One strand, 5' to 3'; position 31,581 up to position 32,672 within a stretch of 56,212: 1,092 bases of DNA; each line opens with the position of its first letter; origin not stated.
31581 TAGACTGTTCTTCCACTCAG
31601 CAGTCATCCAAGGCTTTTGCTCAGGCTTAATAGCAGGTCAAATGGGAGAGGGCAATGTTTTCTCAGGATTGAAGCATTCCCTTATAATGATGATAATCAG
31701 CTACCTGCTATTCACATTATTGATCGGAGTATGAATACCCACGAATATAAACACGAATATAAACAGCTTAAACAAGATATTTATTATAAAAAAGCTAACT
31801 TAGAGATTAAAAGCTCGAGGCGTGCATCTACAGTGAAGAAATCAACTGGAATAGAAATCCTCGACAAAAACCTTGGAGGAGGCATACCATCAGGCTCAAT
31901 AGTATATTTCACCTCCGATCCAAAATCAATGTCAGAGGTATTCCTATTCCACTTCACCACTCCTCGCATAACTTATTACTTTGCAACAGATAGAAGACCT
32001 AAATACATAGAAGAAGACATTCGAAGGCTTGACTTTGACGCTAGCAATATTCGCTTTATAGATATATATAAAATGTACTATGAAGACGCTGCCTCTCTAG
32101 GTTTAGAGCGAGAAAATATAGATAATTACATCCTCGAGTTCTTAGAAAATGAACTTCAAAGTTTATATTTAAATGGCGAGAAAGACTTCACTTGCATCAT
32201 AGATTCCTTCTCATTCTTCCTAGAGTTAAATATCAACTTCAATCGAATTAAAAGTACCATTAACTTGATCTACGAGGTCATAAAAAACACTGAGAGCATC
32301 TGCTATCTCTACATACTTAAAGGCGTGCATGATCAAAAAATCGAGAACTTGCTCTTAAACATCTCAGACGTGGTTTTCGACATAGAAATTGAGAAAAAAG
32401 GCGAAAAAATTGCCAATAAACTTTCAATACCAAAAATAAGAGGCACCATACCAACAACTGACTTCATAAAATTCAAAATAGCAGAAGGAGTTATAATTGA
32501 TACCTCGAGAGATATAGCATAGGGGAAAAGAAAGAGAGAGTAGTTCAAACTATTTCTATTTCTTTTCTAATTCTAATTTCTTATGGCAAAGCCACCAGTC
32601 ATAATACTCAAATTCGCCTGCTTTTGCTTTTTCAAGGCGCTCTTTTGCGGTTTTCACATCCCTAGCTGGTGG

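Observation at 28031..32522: Stand-alone trio of secretion ATPase, platform protein and P-loop-less KaiC/ArlH-like protein, with no filament genes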

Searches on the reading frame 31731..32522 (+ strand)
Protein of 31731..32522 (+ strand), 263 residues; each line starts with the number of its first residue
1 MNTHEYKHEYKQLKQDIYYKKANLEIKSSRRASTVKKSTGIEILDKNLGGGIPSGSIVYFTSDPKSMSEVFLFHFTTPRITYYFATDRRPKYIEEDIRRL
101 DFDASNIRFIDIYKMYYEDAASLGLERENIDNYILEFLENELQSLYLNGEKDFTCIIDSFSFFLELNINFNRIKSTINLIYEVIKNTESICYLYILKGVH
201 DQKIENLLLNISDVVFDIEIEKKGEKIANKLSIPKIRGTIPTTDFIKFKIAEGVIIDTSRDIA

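Call 3: search_protein_families(library=pfam, proteins=[window:31731-32522:+], max_evalue=1)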
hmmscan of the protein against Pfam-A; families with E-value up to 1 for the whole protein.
window:31731-32522:+ (263 aa): 4 families
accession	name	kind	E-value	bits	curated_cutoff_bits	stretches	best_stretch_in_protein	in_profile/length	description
PF23442.1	DUF7125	-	5.5e-29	101.2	29.1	2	37-97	4-64/207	Family of unknown function (DUF7125)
PF06745.19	ATPase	-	1.7e-10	41.1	26.6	1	38-255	2-224/231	KaiC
PF05625.17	PAXNEB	-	0.0022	17.5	28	1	26-60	8-42/366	PAXNEB protein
PF08032.17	SpoU_sub_bind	-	0.18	12.6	22.8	1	177-232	5-58/76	RNA 2'-O ribose methyltransferase substrate binding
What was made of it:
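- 31731..32522 (+): DUF7125-family single-domain KaiC/ArlH-fold protein without a Walker A loop, 263 aa. Its ATG overlaps the platform stop codon (ATGA). Pfam DUF7125 5.5e-29 and KaiC 1.7e-10 (call 3).
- On Pfam DUF7125 (PF23442): 101.2 bits, E 5.5e-29 (call 3).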

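Call 4: search_protein_families(library=ncbifam, proteins=[window:31731-32522:+], max_evalue=1)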
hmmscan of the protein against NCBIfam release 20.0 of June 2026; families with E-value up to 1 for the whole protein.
window:31731-32522:+ (263 aa): 9 families
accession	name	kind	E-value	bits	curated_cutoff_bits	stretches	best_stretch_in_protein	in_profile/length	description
NF052589.1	ArlH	equivalog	1.4e-09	38.1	215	1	43-254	8-219/229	archaellum protein ArlH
NF004723.0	PRK06067.1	subfamily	4.1e-08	33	194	1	38-252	17-229/243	flagellar accessory protein FlaH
TIGR03881.1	KaiC_arch_4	hypoth_equivalog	6e-06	26.1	247.8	1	37-107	3-78/231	KaiC domain-containing protein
NF006799.0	PRK09302.1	equivalog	0.00019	20.1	408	1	31-251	7-232/515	circadian clock protein KaiC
NF006320.0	PRK08533.1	equivalog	0.015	14.9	215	1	44-236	13-201/230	flagellar accessory protein FlaH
TIGR02239.1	recomb_RAD51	equivalog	0.023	13.8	478.05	1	29-58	70-99/316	DNA repair protein RAD51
TIGR02238.1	recomb_DMC1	equivalog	0.042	13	447.7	1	28-58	69-99/314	meiotic recombinase Dmc1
TIGR00416.1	sms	equivalog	0.069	11.9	403.05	1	11-65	50-104/454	DNA repair protein RadA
NF033429.2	ImuA_translesion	equivalog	0.091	12.7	150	1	31-74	10-54/181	translesion DNA synthesis-associated protein ImuA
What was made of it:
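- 31731..32522 (+): ArlH equivalog only 38 bits against a 215 cut-off (call 4).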

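Call 6: find_homologous_proteins(query=window:31731-32522:+)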
Query window:31731-32522:+ (263 aa): 168 proteins with E <= 0.001 among 869 candidates; the best 120 are listed.
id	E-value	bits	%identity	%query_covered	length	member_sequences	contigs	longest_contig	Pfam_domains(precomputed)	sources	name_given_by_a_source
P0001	6.8e-167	571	100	100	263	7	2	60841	PF06745.20,PF23442.2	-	-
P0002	6.0e-133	460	90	88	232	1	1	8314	PF06745.20,PF23442.2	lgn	-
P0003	1.2e-126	440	83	88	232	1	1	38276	PF06745.20,PF23442.2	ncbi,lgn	-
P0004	2.5e-71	258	52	86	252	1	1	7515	PF06745.20,PF23442.2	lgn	-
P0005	1.5e-69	253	50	86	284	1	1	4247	PF06745.20,PF23442.2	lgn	-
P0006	6.9e-69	250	53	86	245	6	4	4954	PF06745.20,PF23442.2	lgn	-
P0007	1.0e-68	250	49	80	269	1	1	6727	PF06745.20,PF23442.2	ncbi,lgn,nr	ncbi:MAG: recombinase RecA [Halobacteriota archaeon]|nr:recombinase RecA [Halobacteriota archaeon]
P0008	1.9e-68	249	51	86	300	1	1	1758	PF06745.20,PF23442.2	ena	-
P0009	2.2e-68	249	50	87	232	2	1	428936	PF23442.2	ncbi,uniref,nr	ncbi:ATPase [Methanocella sp. CWC-04]|uniref:ATPase n=1 Tax=Methanooceanicella nereidis TaxID=205283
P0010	3.4e-68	248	52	86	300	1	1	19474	PF06745.20,PF23442.2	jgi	jgi:archaellum biogenesis ATPase FlaH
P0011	4.0e-68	248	53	86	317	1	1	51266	PF06745.20,PF23442.2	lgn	-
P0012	5.3e-68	247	51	86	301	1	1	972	PF06745.20,PF23442.2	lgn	-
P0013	5.8e-68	247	51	86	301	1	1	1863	PF06745.20,PF23442.2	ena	-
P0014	6.0e-68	247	51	88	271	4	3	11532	PF06745.20,PF23442.2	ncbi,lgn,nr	ncbi:MAG: ATPase domain-containing protein [Euryarchaeota archaeon]|nr:ATPase domain-containing prot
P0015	1.0e-67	247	52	85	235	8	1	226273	PF06745.20,PF23442.2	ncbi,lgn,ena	-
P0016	1.1e-67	246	51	86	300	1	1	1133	PF06745.20,PF23442.2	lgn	-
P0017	1.1e-67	246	51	86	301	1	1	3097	PF06745.20,PF23442.2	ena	-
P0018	1.3e-67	246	51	92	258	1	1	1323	PF06745.20,PF23442.2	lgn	-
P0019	2.0e-67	246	50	86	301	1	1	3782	PF06745.20,PF23442.2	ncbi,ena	-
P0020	2.0e-67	246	51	86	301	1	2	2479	PF06745.20,PF23442.2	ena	-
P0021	2.7e-67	245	50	86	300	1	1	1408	PF06745.20,PF23442.2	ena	-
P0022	5.2e-67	244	51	86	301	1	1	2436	PF06745.20,PF23442.2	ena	-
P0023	6.0e-67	244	52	86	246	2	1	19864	PF06745.20,PF23442.2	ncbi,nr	ncbi:MAG: recombinase RecA [Methanomethylovorans sp.]|nr:recombinase RecA [Methanomethylovorans sp.]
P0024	6.0e-67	244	51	86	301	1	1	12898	PF06745.20,PF23442.2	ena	-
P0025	6.2e-67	244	51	86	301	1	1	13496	PF06745.20,PF23442.2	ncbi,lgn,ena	-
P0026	6.6e-67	244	51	86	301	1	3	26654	PF06745.20,PF23442.2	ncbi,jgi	jgi:KaiC/GvpD/RAD55 family RecA-like ATPase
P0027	6.6e-67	244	52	86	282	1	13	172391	PF06745.20,PF23442.2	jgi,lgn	jgi:KaiC/GvpD/RAD55 family RecA-like ATPase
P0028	6.6e-67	244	45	100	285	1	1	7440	PF06745.20,PF23442.2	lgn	-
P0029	6.9e-67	244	51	86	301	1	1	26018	PF06745.20,PF23442.2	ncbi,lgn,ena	-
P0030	6.9e-67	244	51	86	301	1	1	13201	PF06745.20,PF23442.2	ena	-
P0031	7.3e-67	244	51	86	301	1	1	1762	PF06745.20,PF23442.2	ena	-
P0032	7.6e-67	244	51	86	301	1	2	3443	PF06745.20,PF23442.2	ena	-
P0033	8.8e-67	243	50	86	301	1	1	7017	PF06745.20,PF23442.2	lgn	-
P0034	9.4e-67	243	50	86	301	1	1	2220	PF06745.20,PF23442.2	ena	-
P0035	1.1e-66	243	50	86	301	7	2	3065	PF06745.20,PF23442.2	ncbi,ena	-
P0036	1.1e-66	243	50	86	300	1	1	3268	PF06745.20,PF23442.2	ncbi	-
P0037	1.1e-66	243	50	86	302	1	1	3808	PF06745.20,PF23442.2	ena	-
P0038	1.3e-66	243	51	86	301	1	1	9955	PF06745.20,PF23442.2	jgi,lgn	jgi:archaellum biogenesis ATPase FlaH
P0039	1.3e-66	243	51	86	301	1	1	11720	PF06745.20,PF23442.2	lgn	-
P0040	1.5e-66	243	49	86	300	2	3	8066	PF06745.20,PF23442.2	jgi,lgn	jgi:KaiC/GvpD/RAD55 family RecA-like ATPase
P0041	1.6e-66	243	48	86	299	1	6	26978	PF06745.20,PF23442.2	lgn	-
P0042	2.0e-66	242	51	86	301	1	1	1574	PF06745.20,PF23442.2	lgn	-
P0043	2.2e-66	242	51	86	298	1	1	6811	PF06745.20,PF23442.2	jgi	jgi:KaiC/GvpD/RAD55 family RecA-like ATPase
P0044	2.6e-66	242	49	86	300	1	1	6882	PF06745.20,PF23442.2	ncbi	-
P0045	3.2e-66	242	49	86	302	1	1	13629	PF06745.20,PF23442.2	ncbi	-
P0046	3.2e-66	242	50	86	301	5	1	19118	PF06745.20,PF23442.2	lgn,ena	-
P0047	3.5e-66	242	48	86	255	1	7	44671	PF23442.2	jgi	jgi:KaiC/GvpD/RAD55 family RecA-like ATPase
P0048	3.6e-66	241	50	86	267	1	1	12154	PF06745.20,PF23442.2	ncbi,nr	ncbi:MAG: recombinase RecA [Halobacteriota archaeon]|nr:recombinase RecA [Halobacteriota archaeon]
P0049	3.9e-66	241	50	86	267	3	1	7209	PF06745.20,PF23442.2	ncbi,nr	ncbi:MAG: recombinase RecA [Halobacteriota archaeon]|nr:recombinase RecA [Halobacteriota archaeon]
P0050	3.9e-66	241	49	88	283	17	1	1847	PF06745.20,PF23442.2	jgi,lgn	-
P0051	4.2e-66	241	49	98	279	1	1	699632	PF23442.2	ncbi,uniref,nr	ncbi:KaiC/GvpD/RAD55 family RecA-like ATPase [Methanohalophilus levihalophilus]|uniref:RAD55 family 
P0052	4.3e-66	241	50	90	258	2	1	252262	PF23442.2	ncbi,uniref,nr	ncbi:recombinase RecA [Methanohalophilus sp.]|uniref:RAD55 family ATPase n=1 Tax=Methanohalophilus s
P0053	4.3e-66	241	49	86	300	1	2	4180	PF06745.20,PF23442.2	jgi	-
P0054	4.6e-66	241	50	86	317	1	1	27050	PF06745.20,PF23442.2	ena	-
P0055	4.8e-66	241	50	86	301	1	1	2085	PF06745.20,PF23442.2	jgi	-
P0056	4.8e-66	241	50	86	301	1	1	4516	PF06745.20,PF23442.2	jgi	-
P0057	4.8e-66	241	49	86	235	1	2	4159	PF06745.20,PF23442.2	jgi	-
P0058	6.4e-66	241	50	86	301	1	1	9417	PF06745.20,PF23442.2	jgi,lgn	-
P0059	6.9e-66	241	47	88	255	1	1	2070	PF06745.20,PF23442.2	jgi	jgi:KaiC/GvpD/RAD55 family RecA-like ATPase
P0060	7.0e-66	241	50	86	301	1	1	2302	PF06745.20,PF23442.2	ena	-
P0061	7.3e-66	240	50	86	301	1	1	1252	PF06745.20,PF23442.2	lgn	-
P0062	7.5e-66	240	50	86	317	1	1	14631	PF06745.20,PF23442.2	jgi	jgi:KaiC/GvpD/RAD55 family RecA-like ATPase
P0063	7.6e-66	240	50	86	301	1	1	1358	PF06745.20,PF23442.2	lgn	-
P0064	8.5e-66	240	50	86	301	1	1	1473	PF06745.20,PF23442.2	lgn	-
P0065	9.3e-66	240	50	86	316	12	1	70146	PF06745.20,PF23442.2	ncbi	ncbi:MAG: RAD55 family ATPase [Methanosarcinales archaeon]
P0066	9.4e-66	240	49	86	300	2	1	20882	PF06745.20,PF23442.2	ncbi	-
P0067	9.8e-66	240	47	88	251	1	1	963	PF06745.20,PF23442.2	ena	-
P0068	1.0e-65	240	50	86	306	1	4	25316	PF06745.20,PF23442.2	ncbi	-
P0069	1.3e-65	240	50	86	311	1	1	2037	PF06745.20,PF23442.2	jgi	-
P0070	1.3e-65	240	50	86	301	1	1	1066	PF06745.20,PF23442.2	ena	-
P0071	1.3e-65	240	49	86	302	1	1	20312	PF06745.20,PF23442.2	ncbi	-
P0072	1.6e-65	239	50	86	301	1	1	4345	PF06745.20,PF23442.2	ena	-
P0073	1.9e-65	239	50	86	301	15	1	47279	PF06745.20,PF23442.2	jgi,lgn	jgi:KaiC/GvpD/RAD55 family RecA-like ATPase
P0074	2.2e-65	239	50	86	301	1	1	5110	PF06745.20,PF23442.2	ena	-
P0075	2.5e-65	239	49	87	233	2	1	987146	PF06745.20,PF23442.2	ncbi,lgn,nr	ncbi:MAG: hypothetical protein IB616_02345 [Methanosarcinales archaeon]|nr:MAG: hypothetical protein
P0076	3.0e-65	238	50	86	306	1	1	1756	PF06745.20,PF23442.2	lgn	-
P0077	3.0e-65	238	51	87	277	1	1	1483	PF23442.2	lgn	-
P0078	3.1e-65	238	47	86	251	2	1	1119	PF06745.20,PF23442.2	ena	-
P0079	3.7e-65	238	50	86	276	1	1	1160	PF06745.20,PF23442.2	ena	-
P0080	3.8e-65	238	49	86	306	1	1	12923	PF06745.20,PF23442.2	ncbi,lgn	-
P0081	3.9e-65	238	49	86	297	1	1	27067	PF06745.20,PF23442.2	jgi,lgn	jgi:KaiC/GvpD/RAD55 family RecA-like ATPase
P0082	5.7e-65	238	48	87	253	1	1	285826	PF06745.20,PF23442.2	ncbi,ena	-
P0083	6.6e-65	237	50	86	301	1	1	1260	PF06745.20,PF23442.2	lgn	-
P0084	6.9e-65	237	49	86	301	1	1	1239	PF06745.20,PF23442.2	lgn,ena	-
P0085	8.2e-65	237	49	86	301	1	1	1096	PF06745.20,PF23442.2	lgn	-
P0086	8.7e-65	237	49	86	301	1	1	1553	PF06745.20,PF23442.2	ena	-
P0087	9.8e-65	237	51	89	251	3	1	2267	PF06745.20,PF23442.2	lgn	-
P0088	1.1e-64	237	49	89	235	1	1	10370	PF06745.20,PF23442.2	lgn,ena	-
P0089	1.5e-64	236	50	86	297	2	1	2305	PF06745.20,PF23442.2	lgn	-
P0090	1.5e-64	236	50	86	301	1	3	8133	PF06745.20,PF23442.2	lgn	-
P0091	3.6e-64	235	49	86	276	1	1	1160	PF06745.20,PF23442.2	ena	-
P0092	5.1e-64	234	44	91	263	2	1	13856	PF06745.20,PF23442.2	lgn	-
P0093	6.8e-64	234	50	86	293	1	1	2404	PF06745.20,PF23442.2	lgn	-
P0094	7.0e-64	234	43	95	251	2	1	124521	PF06745.20,PF23442.2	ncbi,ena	-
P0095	7.3e-64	234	44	88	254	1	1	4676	PF06745.20,PF23442.2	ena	-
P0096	1.0e-63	233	45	100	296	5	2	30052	PF06745.20,PF23442.2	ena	-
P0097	1.1e-63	233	50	86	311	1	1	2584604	PF06745.20,PF23442.2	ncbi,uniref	ncbi:RAD55 family ATPase [Methanococcoides methylutens]|uniref:RAD55 family ATPase n=1 Tax=Methanoco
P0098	1.2e-63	233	49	89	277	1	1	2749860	PF06745.20,PF23442.2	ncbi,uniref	ncbi:RAD55 family ATPase [Methanolobus sp. ZRKC3]|uniref:RAD55 family ATPase n=1 Tax=Methanolobus sp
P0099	1.3e-63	233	47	91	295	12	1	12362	PF06745.20,PF23442.2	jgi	jgi:archaellum biogenesis ATPase FlaH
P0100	1.3e-63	233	50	89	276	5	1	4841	PF06745.20,PF23442.2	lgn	-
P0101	1.4e-63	233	48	86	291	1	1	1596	PF06745.20,PF23442.2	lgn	-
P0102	1.8e-63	233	44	88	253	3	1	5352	PF06745.20,PF23442.2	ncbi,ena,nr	ncbi:MAG TPA: ATPase domain-containing protein [Methanocella sp.]|nr:ATPase domain-containing protei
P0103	2.0e-63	232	49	90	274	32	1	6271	PF23442.2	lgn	-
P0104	2.0e-63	232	46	88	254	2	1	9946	PF23442.2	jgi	jgi:archaellum biogenesis ATPase FlaH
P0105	2.6e-63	232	46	88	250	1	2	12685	PF06745.20,PF23442.2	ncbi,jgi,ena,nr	ncbi:MAG TPA: ATPase domain-containing protein [Methanocella sp.]|nr:ATPase domain-containing protei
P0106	3.5e-63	232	48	86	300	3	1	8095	PF06745.20,PF23442.2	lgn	-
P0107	3.6e-63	232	46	86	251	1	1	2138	PF06745.20,PF23442.2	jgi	jgi:KaiC/GvpD/RAD55 family RecA-like ATPase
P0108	5.8e-63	231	46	86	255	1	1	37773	PF23442.2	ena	-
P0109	1.1e-62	230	45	87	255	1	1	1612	PF23442.2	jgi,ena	-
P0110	1.1e-62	230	48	86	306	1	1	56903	PF06745.20,PF23442.2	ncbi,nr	ncbi:MAG: RAD55 family ATPase [ANME-2 cluster archaeon]|nr:RAD55 family ATPase [ANME-2 cluster archa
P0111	1.2e-62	230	49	86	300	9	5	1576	PF06745.20,PF23442.2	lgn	-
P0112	2.7e-62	229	51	86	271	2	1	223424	PF06745.20,PF23442.2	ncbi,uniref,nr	ncbi:RAD55 family ATPase [Methanolobus halotolerans]|uniref:RAD55 family ATPase n=1 Tax=Methanolobus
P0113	8.4e-62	227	49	86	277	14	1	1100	PF06745.20,PF23442.2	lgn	-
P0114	1.0e-61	227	50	86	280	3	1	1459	PF06745.20,PF23442.2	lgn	-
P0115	1.0e-61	227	42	91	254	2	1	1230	PF06745.20,PF23442.2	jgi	jgi:KaiC/GvpD/RAD55 family RecA-like ATPase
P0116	1.2e-61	227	47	86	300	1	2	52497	PF06745.20,PF23442.2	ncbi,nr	ncbi:MAG: ATPase domain-containing protein [Methanosarcinales archaeon]|nr:ATPase domain-containing 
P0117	1.3e-61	227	47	86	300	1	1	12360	PF06745.20,PF23442.2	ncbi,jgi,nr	ncbi:MAG: recombinase RecA [ANME-2 cluster archaeon]|nr:recombinase RecA [ANME-2 cluster archaeon]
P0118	4.2e-61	225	49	86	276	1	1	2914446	PF06745.20,PF23442.2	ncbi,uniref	ncbi:ATPase domain-containing protein [Methanolobus sp. ZRKC2]|uniref:RAD55 family ATPase n=1 Tax=Me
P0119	4.6e-61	225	45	86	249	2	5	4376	PF06745.20,PF23442.2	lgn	-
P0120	5.0e-61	225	48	88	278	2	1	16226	PF23442.2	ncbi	-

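Call 10: find_encoding_contigs(protein=P0001, flank=10000, max_places=4)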
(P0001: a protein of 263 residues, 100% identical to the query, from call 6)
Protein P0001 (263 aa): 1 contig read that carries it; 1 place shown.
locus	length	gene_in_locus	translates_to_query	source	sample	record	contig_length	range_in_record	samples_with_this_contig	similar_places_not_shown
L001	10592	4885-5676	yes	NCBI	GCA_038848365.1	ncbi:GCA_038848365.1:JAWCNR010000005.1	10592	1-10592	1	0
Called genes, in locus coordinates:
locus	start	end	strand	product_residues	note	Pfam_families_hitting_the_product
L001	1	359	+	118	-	PF00800:PDT (weak), PF01842:ACT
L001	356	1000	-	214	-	PF06695:Sm_multidrug_ex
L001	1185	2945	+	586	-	PF23990:PilB3_N, PF00437:T2SSE, PF23989:PilB3_C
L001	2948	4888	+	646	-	PF00482:T2SSF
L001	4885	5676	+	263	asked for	PF06745:ATPase, PF23442:DUF7125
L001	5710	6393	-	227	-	PF00578:AhpC-TSA, PF08534:Redoxin, PF10417:1-cysPrx_C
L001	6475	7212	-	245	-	PF03692:CxxCxxCC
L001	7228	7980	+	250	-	PF00142:Fer4_NifH, PF01656:CbiA, PF02374:ArsA_ATPase, PF10609:ParA (weak), PF13614:AAA_31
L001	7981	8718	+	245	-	PF02593:DUF166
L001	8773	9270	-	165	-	PF03994:DUF350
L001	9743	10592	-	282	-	PF19303:Anticodon_3, PF08264:Anticodon_1, PF01588:tRNA_bind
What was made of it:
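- Checked: Sm_multidrug_ex membrane protein (27199-27846, -) and AhpC/1-Cys peroxiredoxin (32556-33239, -) (call 10).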

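Call 11: find_related_loci(query=A1, collection=genome_contigs, flank=8000)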
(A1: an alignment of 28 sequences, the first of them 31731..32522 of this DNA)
Query A1 (263 aa) in genome_contigs; peptide patterns used: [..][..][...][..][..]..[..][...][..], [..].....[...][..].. (x = any residue, [..] = any of these).
599 stretches matched a pattern (row limit reached: there are more); 531 encode a relative of the query (tblastn E <= 1e-3); the best 80 are kept; 80 distinct loci.
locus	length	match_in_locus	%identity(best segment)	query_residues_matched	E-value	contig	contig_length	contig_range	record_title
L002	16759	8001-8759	94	11-263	2e-155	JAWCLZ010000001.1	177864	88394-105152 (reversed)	MAG: Methanocellales archaeon isolate JZ-2_201705_bins_257 JZ-2_201705_bins_257_scaffold_1, whole genome shotgun sequenc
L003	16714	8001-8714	81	26-263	2e-126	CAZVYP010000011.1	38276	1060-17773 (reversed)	MAG TPA_asm: uncultured Methanocellales archaeon isolate binchicken_co383_63 genome assembly, contig: NODE_162_length_38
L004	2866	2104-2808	51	32-263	1e-75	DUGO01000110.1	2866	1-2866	MAG TPA_asm: Candidatus Methanoperedenaceae archaeon isolate UBA10536 contig_6957, whole genome shotgun sequence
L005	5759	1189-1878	50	37-263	2e-74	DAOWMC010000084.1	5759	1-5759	MAG TPA_asm: Methanobacteriota archaeon isolate CSMAG_2992 CSMAG_2992_k141_1839511_length_5759_cov_67.0611, whole genome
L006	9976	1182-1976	47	3-263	3e-74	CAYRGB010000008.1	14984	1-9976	MAG TPA_asm: uncultured Methanosarcinales archaeon isolate SRP191223_co2_26 genome assembly, contig: NODE_2675_length_14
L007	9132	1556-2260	51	33-263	7e-73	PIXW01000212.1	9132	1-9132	MAG: ANME-2 cluster archaeon isolate WYZ-LMO14 WYZ-LMO14_contig318374, whole genome shotgun sequence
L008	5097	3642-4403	46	13-263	9e-73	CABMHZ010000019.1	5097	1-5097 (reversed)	uncultured archaeon isolate LFW-280_2_2 genome assembly, contig: LFW28022_115, whole genome shotgun sequence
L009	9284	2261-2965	52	32-263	1e-72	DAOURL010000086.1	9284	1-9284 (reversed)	MAG TPA_asm: Methanosarcinales archaeon isolate CSMAG_151 CSMAG_151_k141_176586_length_9284_cov_868.5497, whole genome s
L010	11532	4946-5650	51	33-263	1e-72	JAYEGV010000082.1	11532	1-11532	MAG: Methanobacteriota archaeon isolate MAG236 MAG236_82, whole genome shotgun sequence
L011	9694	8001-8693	52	37-263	2e-72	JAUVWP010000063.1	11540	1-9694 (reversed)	MAG: Methanosarcinales archaeon isolate CSMAG_1193 CSMAG_1193_k127_4105483_length_11540_cov_32.8022, whole genome shotgu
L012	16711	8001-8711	50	31-263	3e-72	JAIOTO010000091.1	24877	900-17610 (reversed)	MAG: Methanosarcinaceae archaeon isolate SMBSF72 bin_84_k127_51927, whole genome shotgun sequence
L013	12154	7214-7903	50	37-263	4e-72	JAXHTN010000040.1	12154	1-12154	MAG: Halobacteriota archaeon isolate MAG25_tar_biofilm MAG25_40, whole genome shotgun sequence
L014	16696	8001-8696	50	25-259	3e-72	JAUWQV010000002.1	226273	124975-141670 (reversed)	MAG: Methanocellales archaeon isolate CSMAG_2511 CSMAG_2511_k141_1094102_length_226273_cov_25.9976, whole genome shotgun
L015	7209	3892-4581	50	37-263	8e-72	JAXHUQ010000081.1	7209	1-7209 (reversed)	MAG: Halobacteriota archaeon isolate MAG55_tar_biofilm MAG55_81, whole genome shotgun sequence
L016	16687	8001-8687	50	38-263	1e-71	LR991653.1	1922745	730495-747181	Candidatus Methanoperedenaceae archaeon GB37 isolate gfbio:2ba61e4a-a911-483b-ba5e-e0ad8afd3b38:GoM-Arc1_E37 genome asse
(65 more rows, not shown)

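Call 20: search_solved_structures(query=window:31731-32522:+, max_evalue=1, show_alignments=2)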
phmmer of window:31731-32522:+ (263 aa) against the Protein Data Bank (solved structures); distinct sequences matched with E-value up to 1: 5.
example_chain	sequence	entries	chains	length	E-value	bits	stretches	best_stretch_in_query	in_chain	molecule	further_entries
2w0m_A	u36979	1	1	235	0.032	17.2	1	36-79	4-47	SSO2452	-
8zn6_F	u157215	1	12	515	0.21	14.5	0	28-62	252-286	KaiC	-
8zn5_B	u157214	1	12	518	0.27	14.2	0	30-80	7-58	KaiC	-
8zn7_D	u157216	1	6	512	0.29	14.1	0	28-62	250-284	KaiC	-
2dr3_A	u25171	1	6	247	0.39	13.7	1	36-138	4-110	UPF0273 protein PH0284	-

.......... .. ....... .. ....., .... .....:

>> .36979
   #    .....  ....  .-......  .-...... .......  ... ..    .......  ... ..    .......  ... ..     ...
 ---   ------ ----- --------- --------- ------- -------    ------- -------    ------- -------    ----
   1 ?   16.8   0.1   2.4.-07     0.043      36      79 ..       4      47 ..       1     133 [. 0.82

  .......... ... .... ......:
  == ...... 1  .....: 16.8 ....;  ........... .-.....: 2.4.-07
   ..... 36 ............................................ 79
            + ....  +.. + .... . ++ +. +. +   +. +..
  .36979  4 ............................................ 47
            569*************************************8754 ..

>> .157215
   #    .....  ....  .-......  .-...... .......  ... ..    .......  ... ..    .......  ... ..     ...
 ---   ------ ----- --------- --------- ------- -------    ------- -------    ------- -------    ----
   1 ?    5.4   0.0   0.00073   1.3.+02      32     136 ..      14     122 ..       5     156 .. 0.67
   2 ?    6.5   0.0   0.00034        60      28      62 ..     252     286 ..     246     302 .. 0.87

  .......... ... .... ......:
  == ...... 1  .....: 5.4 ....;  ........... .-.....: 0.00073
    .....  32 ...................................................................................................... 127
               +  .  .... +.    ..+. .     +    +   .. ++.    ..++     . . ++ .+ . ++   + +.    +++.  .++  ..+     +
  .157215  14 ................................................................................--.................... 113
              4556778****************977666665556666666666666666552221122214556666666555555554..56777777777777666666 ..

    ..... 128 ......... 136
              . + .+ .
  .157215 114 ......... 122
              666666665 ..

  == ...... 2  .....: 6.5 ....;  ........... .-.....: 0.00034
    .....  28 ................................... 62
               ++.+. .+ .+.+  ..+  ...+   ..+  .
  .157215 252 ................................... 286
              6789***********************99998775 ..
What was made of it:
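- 31914..31937 (+): Codons 62-69, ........, at the position of the Walker A loop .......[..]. The lysine is replaced by Ser and the Thr by Glu. S66 and E69 are at least 90% conserved across the family. Alignment to SSO2452, where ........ corresponds (call 20).
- On ArlH (FlaH): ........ stands in place of GxxGxGK[ST] (call 20).
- Checked: Aligned to SSO2452, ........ corresponds to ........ (call 20).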
